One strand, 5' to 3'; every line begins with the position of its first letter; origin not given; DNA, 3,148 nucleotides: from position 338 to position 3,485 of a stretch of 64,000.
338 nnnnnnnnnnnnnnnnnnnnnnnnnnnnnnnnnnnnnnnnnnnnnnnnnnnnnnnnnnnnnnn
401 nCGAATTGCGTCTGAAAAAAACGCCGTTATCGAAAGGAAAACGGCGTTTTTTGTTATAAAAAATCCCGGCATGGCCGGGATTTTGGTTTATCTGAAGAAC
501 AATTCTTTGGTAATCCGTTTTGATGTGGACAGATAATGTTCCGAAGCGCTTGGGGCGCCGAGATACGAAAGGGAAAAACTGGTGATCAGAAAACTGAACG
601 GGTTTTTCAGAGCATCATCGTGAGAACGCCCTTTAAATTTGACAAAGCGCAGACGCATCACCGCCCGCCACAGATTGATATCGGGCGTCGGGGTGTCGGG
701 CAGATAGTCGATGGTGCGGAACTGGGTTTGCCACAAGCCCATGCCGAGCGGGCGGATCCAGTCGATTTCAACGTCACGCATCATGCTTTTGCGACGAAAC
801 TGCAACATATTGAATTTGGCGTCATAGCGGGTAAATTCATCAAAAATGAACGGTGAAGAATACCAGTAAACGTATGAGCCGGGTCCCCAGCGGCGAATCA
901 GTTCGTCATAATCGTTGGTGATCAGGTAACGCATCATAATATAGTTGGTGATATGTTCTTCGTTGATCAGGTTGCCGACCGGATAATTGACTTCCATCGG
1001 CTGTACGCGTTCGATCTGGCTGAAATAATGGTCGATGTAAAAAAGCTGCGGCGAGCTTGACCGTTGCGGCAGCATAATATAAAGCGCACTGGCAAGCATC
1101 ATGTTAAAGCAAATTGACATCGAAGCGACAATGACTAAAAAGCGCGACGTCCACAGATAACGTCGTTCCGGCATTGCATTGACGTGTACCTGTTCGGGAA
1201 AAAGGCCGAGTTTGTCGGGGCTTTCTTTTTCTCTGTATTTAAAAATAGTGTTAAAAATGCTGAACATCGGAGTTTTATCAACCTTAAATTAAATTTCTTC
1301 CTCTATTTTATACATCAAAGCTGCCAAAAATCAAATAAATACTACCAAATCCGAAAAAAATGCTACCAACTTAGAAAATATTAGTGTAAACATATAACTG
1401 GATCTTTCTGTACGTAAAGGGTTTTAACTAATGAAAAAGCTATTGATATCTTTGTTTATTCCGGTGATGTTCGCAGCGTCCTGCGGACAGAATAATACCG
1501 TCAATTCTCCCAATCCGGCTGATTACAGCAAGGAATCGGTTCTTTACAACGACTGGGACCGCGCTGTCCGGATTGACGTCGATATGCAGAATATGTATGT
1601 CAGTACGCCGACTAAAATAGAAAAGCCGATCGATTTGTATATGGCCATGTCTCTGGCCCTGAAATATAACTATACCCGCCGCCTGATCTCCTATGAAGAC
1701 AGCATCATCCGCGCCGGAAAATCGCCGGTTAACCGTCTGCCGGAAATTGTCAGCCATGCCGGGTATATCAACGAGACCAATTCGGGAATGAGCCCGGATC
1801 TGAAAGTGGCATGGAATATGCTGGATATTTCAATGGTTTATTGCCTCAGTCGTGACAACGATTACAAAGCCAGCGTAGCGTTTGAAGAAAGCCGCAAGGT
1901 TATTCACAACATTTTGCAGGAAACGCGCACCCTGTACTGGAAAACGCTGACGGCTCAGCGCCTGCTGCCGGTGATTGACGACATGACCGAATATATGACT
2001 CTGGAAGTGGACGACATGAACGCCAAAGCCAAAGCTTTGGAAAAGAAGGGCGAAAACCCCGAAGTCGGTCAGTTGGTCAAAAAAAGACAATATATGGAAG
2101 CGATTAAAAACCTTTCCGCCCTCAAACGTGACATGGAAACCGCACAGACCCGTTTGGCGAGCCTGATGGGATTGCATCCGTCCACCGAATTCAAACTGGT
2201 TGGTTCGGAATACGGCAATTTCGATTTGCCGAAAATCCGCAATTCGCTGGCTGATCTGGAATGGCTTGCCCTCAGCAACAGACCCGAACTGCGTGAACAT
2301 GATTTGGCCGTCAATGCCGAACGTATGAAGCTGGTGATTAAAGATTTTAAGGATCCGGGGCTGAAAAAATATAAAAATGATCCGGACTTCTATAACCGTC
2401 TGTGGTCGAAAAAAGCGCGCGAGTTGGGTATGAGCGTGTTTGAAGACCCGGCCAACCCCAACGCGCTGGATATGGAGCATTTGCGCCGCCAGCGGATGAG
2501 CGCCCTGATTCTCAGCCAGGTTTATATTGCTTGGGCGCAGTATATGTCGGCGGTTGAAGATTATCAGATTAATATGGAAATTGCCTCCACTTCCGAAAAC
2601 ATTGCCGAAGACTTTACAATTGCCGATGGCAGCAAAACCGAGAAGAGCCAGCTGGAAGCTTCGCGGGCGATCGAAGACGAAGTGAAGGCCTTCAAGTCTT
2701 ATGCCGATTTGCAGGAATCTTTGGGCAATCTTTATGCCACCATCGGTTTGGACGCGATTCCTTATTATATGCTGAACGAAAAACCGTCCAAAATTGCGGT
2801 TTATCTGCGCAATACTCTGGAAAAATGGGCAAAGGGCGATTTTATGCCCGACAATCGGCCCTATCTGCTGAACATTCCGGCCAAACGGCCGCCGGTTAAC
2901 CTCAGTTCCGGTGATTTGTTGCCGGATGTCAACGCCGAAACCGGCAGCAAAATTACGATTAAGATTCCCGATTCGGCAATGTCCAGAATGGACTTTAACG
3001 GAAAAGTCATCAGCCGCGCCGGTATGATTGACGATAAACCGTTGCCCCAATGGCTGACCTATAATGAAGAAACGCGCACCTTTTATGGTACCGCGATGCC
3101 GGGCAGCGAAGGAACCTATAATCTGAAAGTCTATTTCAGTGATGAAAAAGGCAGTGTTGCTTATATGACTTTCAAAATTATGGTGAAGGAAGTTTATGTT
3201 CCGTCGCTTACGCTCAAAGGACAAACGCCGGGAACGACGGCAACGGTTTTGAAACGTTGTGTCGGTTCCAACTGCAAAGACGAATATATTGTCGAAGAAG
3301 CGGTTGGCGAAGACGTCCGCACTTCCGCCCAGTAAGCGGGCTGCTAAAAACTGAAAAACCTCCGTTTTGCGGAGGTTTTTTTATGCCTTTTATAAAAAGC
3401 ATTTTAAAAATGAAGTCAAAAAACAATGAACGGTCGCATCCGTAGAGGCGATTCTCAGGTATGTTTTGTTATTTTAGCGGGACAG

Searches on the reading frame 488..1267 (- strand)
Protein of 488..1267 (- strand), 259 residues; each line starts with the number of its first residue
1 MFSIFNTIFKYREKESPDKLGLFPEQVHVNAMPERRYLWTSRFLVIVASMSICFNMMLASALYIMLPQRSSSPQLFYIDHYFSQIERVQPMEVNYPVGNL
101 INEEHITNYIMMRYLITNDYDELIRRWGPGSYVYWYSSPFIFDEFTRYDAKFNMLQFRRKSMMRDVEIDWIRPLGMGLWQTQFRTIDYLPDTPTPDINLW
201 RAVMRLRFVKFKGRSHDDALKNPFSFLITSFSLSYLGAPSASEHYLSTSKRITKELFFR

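Call 47: search_protein_families(library=pfam, proteins=[window:488-1267:-], max_evalue=0.00001)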
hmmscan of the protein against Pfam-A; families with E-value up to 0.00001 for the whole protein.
window:488-1267:- (259 aa): 1 family
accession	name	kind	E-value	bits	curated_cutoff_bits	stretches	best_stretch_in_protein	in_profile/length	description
PF04335.19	VirB8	-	8.4e-12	45.8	23.2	1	42-233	18-210/213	VirB8 protein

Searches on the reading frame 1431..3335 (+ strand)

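Call 47: search_protein_families(library=pfam, proteins=[window:1431-3335:+], max_evalue=0.00001)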
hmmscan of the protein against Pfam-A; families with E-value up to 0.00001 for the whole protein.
window:1431-3335:+ (634 aa): 1 family
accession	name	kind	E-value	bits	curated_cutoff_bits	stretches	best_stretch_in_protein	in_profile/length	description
PF05345.18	He_PIG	-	8.3e-10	39.4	24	1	497-585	8-95/96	Putative Ig domain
